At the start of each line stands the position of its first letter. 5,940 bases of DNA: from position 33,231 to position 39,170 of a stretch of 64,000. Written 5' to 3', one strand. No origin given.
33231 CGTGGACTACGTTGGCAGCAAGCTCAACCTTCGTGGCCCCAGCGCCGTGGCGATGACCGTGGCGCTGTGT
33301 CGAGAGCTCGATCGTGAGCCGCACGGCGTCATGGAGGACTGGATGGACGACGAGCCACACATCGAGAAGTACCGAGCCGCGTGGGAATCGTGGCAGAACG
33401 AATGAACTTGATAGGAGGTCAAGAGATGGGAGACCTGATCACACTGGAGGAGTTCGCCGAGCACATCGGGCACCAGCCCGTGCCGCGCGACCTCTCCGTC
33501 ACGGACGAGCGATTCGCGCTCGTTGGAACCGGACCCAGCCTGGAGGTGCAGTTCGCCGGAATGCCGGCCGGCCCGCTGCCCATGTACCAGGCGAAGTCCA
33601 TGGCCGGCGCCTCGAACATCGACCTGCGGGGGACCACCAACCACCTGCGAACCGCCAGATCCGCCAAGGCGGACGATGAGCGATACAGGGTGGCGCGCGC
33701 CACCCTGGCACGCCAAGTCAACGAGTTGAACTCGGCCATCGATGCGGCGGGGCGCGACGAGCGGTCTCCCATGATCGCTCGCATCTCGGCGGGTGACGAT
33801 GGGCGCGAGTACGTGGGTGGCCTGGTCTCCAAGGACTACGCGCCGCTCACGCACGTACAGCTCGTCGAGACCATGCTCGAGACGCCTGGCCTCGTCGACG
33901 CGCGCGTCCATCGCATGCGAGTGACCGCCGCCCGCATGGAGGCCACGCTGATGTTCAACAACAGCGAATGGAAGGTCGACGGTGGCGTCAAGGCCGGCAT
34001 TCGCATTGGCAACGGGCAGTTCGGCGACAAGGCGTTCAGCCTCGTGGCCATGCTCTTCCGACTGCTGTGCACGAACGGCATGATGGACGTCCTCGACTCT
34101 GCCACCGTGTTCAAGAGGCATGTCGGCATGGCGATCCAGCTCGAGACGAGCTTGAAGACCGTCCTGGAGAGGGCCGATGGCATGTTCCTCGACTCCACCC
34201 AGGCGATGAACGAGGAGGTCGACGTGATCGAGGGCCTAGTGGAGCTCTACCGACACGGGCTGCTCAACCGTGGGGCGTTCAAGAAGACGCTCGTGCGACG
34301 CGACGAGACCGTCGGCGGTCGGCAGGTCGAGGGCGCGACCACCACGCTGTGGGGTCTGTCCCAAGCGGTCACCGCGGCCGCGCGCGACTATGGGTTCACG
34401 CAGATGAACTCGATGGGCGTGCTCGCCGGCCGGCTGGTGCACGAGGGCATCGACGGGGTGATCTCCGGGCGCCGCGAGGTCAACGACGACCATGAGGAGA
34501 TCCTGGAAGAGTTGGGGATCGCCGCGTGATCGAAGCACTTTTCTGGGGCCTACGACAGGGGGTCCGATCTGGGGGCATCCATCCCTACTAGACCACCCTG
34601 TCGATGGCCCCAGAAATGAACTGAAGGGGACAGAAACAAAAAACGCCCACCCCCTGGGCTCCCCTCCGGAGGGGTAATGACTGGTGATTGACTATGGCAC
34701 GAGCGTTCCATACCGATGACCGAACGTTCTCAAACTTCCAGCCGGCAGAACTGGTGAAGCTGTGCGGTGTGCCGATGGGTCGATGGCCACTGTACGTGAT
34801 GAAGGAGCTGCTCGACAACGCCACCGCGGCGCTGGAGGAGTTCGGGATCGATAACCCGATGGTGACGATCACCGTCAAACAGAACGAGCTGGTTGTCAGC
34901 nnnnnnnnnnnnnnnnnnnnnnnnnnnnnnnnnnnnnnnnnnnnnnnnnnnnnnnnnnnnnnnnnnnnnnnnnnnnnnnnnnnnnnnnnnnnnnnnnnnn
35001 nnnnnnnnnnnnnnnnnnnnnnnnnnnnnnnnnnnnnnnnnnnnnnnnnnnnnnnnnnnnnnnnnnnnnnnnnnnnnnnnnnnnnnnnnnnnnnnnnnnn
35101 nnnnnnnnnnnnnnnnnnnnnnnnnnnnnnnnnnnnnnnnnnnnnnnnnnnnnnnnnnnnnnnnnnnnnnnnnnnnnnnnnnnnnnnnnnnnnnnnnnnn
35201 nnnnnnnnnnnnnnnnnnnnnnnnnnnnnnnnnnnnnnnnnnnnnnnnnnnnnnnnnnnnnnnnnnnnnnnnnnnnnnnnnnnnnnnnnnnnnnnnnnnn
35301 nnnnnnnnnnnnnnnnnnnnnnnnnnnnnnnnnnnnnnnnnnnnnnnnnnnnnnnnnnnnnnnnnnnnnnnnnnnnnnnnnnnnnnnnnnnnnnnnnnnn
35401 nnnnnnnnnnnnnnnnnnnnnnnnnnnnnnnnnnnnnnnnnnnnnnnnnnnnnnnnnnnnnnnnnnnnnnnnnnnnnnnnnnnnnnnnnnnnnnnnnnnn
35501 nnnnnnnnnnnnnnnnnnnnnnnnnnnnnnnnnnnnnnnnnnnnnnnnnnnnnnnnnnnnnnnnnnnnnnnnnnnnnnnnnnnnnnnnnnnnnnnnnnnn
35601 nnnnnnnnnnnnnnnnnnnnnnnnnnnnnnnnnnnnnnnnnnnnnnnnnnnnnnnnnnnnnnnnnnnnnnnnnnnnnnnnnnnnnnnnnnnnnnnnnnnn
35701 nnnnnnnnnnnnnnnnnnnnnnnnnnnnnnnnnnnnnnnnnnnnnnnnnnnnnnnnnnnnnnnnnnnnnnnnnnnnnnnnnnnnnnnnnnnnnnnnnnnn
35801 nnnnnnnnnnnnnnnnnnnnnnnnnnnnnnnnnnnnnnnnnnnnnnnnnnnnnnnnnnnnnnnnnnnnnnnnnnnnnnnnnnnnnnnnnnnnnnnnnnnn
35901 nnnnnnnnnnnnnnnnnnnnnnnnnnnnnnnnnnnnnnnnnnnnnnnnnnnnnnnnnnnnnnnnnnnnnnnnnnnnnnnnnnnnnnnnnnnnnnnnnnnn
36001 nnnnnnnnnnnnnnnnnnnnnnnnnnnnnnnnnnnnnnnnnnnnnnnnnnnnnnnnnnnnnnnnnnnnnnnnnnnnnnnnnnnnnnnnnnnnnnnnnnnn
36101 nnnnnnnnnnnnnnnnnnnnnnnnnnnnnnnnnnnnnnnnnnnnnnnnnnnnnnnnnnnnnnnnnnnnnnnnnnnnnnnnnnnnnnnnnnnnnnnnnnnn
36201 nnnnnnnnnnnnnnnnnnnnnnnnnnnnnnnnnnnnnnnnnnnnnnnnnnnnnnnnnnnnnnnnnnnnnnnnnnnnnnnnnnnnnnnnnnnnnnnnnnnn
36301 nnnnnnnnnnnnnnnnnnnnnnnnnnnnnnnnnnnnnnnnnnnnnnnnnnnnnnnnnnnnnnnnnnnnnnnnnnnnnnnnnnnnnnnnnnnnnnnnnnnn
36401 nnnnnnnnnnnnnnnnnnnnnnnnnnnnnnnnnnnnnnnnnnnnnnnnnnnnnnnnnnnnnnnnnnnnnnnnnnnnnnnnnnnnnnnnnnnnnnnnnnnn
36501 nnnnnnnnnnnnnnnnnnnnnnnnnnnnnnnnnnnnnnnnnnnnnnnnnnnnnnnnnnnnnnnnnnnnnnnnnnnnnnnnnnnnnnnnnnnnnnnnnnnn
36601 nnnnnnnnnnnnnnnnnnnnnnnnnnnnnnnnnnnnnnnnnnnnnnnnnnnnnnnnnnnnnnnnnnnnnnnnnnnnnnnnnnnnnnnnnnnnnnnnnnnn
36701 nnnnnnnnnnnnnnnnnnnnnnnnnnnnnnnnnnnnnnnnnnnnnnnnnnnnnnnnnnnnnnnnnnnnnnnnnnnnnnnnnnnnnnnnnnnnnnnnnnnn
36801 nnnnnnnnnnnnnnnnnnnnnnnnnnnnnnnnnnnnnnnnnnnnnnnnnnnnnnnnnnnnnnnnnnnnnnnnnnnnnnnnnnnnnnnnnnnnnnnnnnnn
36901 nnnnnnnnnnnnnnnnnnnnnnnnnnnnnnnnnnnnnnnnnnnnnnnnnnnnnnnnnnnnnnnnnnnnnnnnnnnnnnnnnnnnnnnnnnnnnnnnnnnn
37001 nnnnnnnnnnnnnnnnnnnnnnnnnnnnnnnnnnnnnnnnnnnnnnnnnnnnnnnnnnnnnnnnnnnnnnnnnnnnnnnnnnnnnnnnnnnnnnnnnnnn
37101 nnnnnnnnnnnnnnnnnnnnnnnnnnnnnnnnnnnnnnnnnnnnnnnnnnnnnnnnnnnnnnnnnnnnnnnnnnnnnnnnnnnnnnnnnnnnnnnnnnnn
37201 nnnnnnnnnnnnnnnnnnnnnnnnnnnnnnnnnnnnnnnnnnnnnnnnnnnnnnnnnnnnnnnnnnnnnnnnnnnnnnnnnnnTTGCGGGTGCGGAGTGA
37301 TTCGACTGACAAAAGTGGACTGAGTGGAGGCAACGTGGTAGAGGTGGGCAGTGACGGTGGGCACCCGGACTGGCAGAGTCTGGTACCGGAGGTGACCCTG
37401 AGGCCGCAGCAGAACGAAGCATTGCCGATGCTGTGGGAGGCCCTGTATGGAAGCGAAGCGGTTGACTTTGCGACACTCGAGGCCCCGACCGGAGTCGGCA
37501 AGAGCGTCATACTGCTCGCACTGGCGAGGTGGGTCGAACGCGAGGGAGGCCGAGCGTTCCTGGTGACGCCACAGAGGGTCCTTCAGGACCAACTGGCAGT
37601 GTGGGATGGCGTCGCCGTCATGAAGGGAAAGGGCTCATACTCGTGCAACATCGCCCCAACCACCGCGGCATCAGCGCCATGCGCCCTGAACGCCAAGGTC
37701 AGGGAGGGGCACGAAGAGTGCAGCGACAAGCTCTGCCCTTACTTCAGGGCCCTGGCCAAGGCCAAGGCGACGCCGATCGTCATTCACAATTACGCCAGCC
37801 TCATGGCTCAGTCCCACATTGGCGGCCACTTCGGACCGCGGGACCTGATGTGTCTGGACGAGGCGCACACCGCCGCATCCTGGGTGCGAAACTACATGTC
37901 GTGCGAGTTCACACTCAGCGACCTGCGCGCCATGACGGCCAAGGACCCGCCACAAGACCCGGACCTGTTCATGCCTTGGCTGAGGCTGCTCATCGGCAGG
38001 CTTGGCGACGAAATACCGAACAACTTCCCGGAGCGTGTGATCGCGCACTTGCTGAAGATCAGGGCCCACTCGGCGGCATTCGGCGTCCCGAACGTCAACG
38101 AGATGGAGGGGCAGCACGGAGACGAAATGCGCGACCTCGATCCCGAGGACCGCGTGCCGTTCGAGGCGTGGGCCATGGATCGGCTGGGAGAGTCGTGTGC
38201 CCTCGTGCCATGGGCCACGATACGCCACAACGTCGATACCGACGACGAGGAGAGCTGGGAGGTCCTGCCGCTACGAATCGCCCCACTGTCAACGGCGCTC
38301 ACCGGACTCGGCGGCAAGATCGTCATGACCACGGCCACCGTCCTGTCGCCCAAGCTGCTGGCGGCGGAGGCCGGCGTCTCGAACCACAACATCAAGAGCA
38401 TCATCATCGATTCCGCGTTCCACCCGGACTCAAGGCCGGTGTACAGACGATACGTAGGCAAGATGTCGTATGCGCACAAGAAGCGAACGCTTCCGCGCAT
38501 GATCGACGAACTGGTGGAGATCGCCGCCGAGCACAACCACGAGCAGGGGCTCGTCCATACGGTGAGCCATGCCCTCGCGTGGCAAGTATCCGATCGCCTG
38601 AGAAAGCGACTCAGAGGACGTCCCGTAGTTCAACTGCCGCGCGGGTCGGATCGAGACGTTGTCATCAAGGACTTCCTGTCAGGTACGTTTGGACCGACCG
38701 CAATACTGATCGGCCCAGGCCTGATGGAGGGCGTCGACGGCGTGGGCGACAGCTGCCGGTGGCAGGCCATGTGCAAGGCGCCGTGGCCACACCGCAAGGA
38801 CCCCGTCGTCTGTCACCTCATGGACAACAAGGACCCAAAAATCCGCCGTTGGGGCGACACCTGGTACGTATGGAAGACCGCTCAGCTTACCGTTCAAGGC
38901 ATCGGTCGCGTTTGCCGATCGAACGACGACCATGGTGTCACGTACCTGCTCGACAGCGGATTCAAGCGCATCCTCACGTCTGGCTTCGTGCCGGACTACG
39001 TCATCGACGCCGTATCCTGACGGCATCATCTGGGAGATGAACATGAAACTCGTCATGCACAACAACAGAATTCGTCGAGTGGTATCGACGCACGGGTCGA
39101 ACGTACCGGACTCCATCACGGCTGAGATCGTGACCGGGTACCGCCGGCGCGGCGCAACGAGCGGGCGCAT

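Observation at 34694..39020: Phage-encoded single-chain type IIB topoisomerase (fused Topo VI-B and Spo11/Topo VI-A) paired with a DinG/XPD iron-sulfur helicase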

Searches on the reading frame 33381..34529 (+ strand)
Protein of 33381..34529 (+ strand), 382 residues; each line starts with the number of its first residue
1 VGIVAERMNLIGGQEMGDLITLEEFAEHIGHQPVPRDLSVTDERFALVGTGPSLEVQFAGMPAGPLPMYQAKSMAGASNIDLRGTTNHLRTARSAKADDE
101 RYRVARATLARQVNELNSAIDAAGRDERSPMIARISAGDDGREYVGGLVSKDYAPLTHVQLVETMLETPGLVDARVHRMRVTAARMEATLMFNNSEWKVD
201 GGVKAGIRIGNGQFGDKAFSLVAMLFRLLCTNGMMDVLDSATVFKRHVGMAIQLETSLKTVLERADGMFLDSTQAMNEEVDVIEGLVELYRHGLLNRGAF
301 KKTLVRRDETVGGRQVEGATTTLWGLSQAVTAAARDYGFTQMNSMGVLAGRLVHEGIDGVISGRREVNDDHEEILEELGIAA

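Call 3: search_protein_families(library=pfam, proteins=[window:33381-34529:+], max_evalue=1)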
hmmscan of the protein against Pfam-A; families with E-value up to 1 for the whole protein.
window:33381-34529:+ (382 aa): 1 family
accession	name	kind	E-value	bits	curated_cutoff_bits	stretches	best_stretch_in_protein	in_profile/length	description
PF06067.16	DUF932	-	0.035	14.3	23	1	149-331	5-203/227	Domain of unknown function (DUF932)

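Call 4: search_protein_families(library=phrogs, proteins=[window:33381-34529:+], max_evalue=0.01)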
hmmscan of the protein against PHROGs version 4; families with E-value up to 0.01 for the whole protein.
window:33381-34529:+ (382 aa): 1 family
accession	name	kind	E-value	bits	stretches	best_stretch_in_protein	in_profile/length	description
phrog_1362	-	unknown function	1.5e-12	48.3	1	196-356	208-386/391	-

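Call 13: search_protein_families(library=ncbifam, proteins=[window:33381-34526:+], max_evalue=1)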
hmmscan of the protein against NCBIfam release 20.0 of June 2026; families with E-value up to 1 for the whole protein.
window:33381-34526:+ (382 aa): 1 family
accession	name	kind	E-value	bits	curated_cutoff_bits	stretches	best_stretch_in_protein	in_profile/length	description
NF053524.1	thylo_ssl2009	equivalog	0.098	13.4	58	1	91-122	49-80/90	ssl2009 family thylakoid membrane protein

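Call 14: search_protein_families(library=padloc, proteins=[window:33381-34526:+], max_evalue=1)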
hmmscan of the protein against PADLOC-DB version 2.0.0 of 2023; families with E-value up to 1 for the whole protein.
window:33381-34526:+ (382 aa): 0 families

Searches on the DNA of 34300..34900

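Call 39: search_rna_families(source=window, start=34300, end=34900, threshold=evalue, max_evalue=1)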
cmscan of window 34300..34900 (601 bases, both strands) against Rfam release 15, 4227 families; matches with E-value up to 1: 1.
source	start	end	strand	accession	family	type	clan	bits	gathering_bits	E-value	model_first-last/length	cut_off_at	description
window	34544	34612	-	RF00883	MIR820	Gene; miRNA;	-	19.6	196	0.86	1-191/191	no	MIR820 microRNA precursor family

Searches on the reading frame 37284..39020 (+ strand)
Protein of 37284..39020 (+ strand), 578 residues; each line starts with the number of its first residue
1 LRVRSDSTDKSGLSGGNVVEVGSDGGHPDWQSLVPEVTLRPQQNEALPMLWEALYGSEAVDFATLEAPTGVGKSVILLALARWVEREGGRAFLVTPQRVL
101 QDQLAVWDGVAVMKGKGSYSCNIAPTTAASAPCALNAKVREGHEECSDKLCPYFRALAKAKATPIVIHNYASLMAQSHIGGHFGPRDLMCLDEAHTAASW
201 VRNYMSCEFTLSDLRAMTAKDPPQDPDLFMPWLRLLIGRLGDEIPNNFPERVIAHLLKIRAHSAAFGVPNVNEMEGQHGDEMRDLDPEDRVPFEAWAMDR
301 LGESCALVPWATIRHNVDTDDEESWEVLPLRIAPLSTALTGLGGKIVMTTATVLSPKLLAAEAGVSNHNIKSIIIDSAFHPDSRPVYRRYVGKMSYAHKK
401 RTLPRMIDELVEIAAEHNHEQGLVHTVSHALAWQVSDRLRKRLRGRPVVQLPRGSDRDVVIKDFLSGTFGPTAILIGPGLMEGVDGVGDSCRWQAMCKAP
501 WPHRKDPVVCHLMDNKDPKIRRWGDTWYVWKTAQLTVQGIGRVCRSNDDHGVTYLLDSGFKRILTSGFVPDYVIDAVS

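Call 3: search_protein_families(library=pfam, proteins=[window:37284-39020:+], max_evalue=1)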
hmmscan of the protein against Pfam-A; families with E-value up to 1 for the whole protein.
window:37284-39020:+ (578 aa): 8 families
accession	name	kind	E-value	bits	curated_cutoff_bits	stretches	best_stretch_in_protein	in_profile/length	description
PF13307.12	Helicase_C_2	-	2.1e-18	67.4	25.3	1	416-561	6-155/170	Helicase C-terminal domain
PF04851.21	ResIII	-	9.9e-07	29.2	22.5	1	37-199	2-139/164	Type III restriction enzyme, res subunit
PF00270.35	DEAD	-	2.6e-06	27.7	26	1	43-105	4-62/167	DEAD/DEAH box helicase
PF25199.1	nSTAND_NTPase5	-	0.0013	19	34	1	24-98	5-80/145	Novel STAND NTPase 5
PF06733.21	DEAD_2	-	0.0013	18.8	21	1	148-214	103-172/172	DEAD_2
PF13604.12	AAA_30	-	0.01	16.1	27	1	61-105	19-63/191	AAA domain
PF13481.12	AAA_25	-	0.067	13.2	27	1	61-99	34-70/195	AAA domain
PF13401.12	AAA_22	-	0.23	12.2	27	1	62-101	7-33/130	AAA domain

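Call 4: search_protein_families(library=phrogs, proteins=[window:37284-39020:+], max_evalue=0.01)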
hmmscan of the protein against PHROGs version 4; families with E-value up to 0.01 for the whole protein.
window:37284-39020:+ (578 aa): 3 families
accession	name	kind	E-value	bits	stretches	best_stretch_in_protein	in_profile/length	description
phrog_2488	-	DNA, RNA and nucleotide metabolism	4.2e-76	257.9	1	35-576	15-575/579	DNA helicase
phrog_16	-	DNA, RNA and nucleotide metabolism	4.4e-13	49.3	1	33-200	267-391/986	DNA helicase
phrog_62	-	DNA, RNA and nucleotide metabolism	2.3e-05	23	1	35-200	693-823/1881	DNA helicase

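Call 13: search_protein_families(library=ncbifam, proteins=[window:37284-39017:+], max_evalue=1)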
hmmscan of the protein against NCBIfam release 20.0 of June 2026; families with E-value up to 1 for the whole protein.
window:37284-39017:+ (578 aa): 8 families
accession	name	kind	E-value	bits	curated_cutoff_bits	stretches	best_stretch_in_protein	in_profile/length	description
NF008729.0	PRK11747.1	equivalog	6.5e-16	57.9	598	3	345-566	464-684/703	ATP-dependent DNA helicase DinG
NF053712.1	repair_DEAH_YoaA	equivalog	1.3e-15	57.1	680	3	327-558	371-598/630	DNA repair helicase YoaA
NF005981.0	PRK08074.1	equivalog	3.4e-11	41.9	789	2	346-569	676-901/931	ATP-dependent DNA helicase DinG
TIGR00604.1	rad3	subfamily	5e-10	38.6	246.95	2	481-570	596-686/706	DNA repair helicase (rad3)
TIGR01407.1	dinG_rel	hypoth_equivalog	6.8e-09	34.5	547.7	2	409-566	704-857/889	putative DnaQ family exonuclease/DinG family helicase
TIGR01054.1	rgy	equivalog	0.0017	16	471.7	1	66-104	101-139/1172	reverse gyrase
TIGR03117.2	cas_csf4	equivalog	0.013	13.7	400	1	64-105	151-193/800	type IV CRISPR-associated DEAD/DEAH-box helicase Csf4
TIGR03420.1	DnaA_homol_Hda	equivalog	0.082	12.4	194.8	1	52-108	30-86/226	DnaA regulatory inactivator Hda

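Call 14: search_protein_families(library=padloc, proteins=[window:37284-39017:+], max_evalue=1)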
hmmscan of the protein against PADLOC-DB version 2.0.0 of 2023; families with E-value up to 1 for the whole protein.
window:37284-39017:+ (578 aa): 9 families
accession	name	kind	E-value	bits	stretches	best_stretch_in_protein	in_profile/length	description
PDLC01439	typeIV_DinG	-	5.5e-50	168.6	1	40-562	17-545/575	CAS-IV-A; associated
PDLC01729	typeIV_DinG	-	1.4e-10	38.6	2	39-112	20-93/666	Csf4_0_IVA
PDLC04986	PDC-S28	-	0.00038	16.9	1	526-564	436-474/831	-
PDLC01730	typeIV_DinG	-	0.011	12.1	1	63-105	142-186/802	Csf4_1_IVA1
PDLC01710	Cas3a1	-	0.012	12.1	1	40-102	199-264/745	Cas3_1_CAS-I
PDLC04987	PDC-S28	-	0.013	11.8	1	530-561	438-469/846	-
PDLC04140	mad8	-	0.018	12.5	1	62-102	29-68/314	mads_8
PDLC02422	PprDinG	-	0.022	10.9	1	66-99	200-232/930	-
PDLC01252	Cas3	-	0.027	11.9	1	64-104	3-45/324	CAS-I; effector_G3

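Call 81: search_solved_structures(query=window:37335-39017:+, max_evalue=0.01)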
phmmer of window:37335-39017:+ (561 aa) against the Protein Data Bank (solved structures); distinct sequences matched with E-value up to 0.01: 5.
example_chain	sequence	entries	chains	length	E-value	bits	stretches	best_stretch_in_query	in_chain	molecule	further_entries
9p55_A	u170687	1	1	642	0.00028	22.7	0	408-545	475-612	ATP-dependent DNA helicase XPD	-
4a15_A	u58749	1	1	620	0.00031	22.6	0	408-545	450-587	ATP-DEPENDENT DNA HELICASE TA0057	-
2vsf_A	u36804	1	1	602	0.00097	20.9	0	408-545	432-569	DNA REPAIR HELICASE RAD3 RELATED PROTEIN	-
6fwr_A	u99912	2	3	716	0.0011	20.8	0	14-88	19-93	ATP-dependent DNA helicase DinG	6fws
5h8w_A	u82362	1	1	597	0.0021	19.8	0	408-545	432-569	ATP-dependent DNA helicase Ta0057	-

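Call 97: find_related_loci(query=A3, collection=viral_contigs, flank=8000)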
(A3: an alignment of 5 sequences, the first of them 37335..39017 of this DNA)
Query A3 (561 aa) in viral_contigs; peptide patterns used: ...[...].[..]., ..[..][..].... (x = any residue, [..] = any of these).
110 stretches matched a pattern; 3 encode a relative of the query (tblastn E <= 1e-3); 2 distinct loci.
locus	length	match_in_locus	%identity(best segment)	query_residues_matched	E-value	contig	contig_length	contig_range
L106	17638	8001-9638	48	10-560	2e-173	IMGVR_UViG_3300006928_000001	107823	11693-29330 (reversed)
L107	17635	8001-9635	51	11-561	4e-176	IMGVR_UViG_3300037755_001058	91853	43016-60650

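Call 98: search_dna_similar(query=window:37335-39017:+, collection=phages, mode=protein, max_rows=15)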
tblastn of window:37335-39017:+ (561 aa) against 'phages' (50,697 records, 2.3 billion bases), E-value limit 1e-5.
Records with a match: 495; places in all: 500; records where one place covers at least 80% of the query: 297.
Best place of each record, by identity: <60% 495.
By first word of the organism name: Salmonella 165; Vibrio 77; Klebsiella 44; Escherichia 31; Rhizobium 30; Halorubrum 29; Dickeya 19; Prevotella 15; Serratia 10; Haloarcula 9; and 25 more.
By host as written in the record: - 107; Salmonella enterica 26; Salmonella enterica subsp. enterica serovar Enteritidis PT1 21; Klebsiella pneumoniae 19; Halorubrum sp. 16; Prevotella sp. 15; Salmonella enterica subsp. enterica serovar Typhimurium 14; Escherichia coli O157:H7 11; and 144 more.
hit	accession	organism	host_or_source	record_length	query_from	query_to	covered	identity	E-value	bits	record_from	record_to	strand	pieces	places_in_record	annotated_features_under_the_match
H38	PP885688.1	Tunturiibacter phage Tunturi_5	Tunturiibacter psychrotolerans X4BP1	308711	18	560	97%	26.2%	4e-22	107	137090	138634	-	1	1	DNA helicase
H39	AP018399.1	Xanthomonas phage XacN1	Xanthomonas citri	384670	12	561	98%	25.1%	3e-31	135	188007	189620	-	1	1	ATP-dependent helicase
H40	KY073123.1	Serratia phage vB_Sru_IME250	Serratia rubidaea 1122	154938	14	560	98%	24.9%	2e-23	111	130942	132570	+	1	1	DNA helicase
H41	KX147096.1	Serratia phage vB_Sru_IME250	Serratia rubidaea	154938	14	560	98%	24.9%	2e-23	111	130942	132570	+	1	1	DNA helicase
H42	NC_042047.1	Serratia phage vB_Sru_IME250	Serratia rubidaea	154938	14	560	98%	24.9%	2e-23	111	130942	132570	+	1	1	DNA helicase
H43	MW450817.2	Halorubrum virus VOLN27B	Halorubrum sp. LN27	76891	14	560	98%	24.7%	1e-28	127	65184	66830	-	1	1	ATP-dependent DNA helicase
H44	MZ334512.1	Halorubrum virus HRTV-24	Halorubrum sp.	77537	16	560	97%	24.6%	1e-27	124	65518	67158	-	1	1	Rad3-related DNA helicase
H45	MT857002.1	Salmonella phage pSal-SNUABM-02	Salmonella sp.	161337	16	560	97%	24.5%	3e-24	113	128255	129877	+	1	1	putative DNA helicase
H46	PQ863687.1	Yersinia phage CAU_YEP3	Yersinia enterocolitica ATCC 700822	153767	16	560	97%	24.5%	6e-24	112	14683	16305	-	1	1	DNA helicase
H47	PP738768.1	Klebsiella phage vB_KpnM_Bullseye_ER20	Klebsiella quasipneumoniae K6 (ATCC ...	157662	24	560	96%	24.9%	5e-25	116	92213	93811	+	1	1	DNA helicase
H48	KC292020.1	Halorubrum tailed phage 8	Halorubrum sp. B2-2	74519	16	560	97%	24.5%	1e-27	124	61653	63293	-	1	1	102: Rad3-related DNA helicase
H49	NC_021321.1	Halorubrum tailed phage 8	Halorubrum sp. B2-2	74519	16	560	97%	24.5%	1e-27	124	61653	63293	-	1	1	102: DNA helicase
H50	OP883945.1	Stenotrophomonas phage CM1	Stenotrophomonas maltophilia SRM01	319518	43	559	92%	25.7%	1e-30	133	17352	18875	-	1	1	record has no annotation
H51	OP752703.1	Stenotrophomonas phage RAS14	Stenotrophomonas maltophilia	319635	43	559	92%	25.7%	1e-30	133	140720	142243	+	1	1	hypothetical protein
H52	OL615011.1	Shigella phage vB_SboS_Gloob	Shigella boydii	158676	18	560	97%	24.5%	6e-23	109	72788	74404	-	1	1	putative ATP-dependent helicase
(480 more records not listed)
